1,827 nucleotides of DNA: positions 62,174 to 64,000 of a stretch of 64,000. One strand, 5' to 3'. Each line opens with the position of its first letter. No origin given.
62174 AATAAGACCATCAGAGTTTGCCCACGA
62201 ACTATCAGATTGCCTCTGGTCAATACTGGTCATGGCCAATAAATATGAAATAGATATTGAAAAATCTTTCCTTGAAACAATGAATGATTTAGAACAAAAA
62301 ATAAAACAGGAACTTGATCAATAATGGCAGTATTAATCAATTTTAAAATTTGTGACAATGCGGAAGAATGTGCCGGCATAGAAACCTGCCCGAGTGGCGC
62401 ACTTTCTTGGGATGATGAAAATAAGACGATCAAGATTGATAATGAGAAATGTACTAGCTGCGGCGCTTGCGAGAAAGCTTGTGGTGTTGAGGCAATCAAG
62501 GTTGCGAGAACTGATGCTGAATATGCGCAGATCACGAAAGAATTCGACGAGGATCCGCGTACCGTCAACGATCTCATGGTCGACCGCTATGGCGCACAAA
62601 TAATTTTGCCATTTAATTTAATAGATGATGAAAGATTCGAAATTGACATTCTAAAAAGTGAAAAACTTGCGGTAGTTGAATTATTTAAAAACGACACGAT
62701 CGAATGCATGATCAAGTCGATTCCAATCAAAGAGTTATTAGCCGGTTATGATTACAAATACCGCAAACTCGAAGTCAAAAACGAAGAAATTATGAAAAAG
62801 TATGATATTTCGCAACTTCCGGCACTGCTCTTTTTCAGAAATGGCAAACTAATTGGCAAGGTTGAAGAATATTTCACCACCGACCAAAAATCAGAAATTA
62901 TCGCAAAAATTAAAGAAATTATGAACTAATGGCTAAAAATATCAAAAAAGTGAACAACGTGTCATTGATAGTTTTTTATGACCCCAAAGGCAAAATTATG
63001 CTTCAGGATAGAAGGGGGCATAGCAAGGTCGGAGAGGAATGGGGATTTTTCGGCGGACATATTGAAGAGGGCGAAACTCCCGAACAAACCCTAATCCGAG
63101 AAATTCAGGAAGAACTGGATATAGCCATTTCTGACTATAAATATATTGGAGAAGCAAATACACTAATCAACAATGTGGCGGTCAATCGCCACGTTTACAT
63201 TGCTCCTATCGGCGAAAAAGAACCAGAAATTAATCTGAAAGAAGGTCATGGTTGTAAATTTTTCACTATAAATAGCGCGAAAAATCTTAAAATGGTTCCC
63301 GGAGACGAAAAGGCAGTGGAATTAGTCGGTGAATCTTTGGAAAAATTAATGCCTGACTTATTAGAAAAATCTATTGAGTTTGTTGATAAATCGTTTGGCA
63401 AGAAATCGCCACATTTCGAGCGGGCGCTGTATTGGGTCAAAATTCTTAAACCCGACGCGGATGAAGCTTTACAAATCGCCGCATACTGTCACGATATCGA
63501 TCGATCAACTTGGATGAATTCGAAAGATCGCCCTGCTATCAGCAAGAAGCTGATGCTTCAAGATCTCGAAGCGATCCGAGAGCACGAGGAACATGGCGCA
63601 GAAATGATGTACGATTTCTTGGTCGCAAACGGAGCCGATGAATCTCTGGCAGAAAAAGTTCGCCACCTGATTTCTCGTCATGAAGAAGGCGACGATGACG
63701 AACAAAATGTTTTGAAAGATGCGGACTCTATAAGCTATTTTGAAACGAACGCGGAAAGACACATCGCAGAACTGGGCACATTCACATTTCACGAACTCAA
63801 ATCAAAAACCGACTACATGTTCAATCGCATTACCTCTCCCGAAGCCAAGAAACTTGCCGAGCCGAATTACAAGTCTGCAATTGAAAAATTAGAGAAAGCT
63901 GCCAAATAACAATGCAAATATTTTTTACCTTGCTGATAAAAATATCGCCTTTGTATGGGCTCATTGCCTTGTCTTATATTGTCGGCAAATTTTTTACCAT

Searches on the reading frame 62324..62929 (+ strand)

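Call 86: search_protein_families(library=pfam, proteins=[window:62324-62929:+], max_evalue=0.00001)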
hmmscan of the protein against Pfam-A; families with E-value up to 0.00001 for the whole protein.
window:62324-62929:+ (201 aa): 4 families
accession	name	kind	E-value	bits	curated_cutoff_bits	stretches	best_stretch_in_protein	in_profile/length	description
PF00037.32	Fer4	-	1.5e-08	34.5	21.1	1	36-59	1-24/24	4Fe-4S binding domain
PF12838.12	Fer4_7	-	4.5e-07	30.7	27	1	10-57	2-52/52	4Fe-4S dicluster domain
PF13237.11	Fer4_10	-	1.8e-06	28.2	25.5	1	3-53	2-52/53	4Fe-4S dicluster domain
PF00085.26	Thioredoxin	-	4.2e-06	27.1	23.5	1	100-197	5-102/103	Thioredoxin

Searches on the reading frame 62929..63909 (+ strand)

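Call 61: search_protein_families(library=pfam, proteins=[window:62929-63909:+], max_evalue=0.01)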
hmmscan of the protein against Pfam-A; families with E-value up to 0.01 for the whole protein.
window:62929-63909:+ (326 aa): 5 families
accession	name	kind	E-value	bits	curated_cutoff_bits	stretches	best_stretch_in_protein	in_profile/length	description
PF00293.34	NUDIX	-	1.9e-16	60.7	21.1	1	11-131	6-132/134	NUDIX domain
PF13875.12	DUF4202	-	1.6e-10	41.6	35.1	1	161-281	30-145/183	Domain of unknown function (DUF4202)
PF01966.28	HD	-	3.4e-07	31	22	1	173-269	19-114/116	HD domain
PF14815.12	NUDIX_4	-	2e-05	24.8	35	1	15-130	4-111/113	NUDIX domain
PF22327.2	Nudt16-like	-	0.0037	17.7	27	1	38-81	35-78/161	U8 snoRNA-decapping enzyme-like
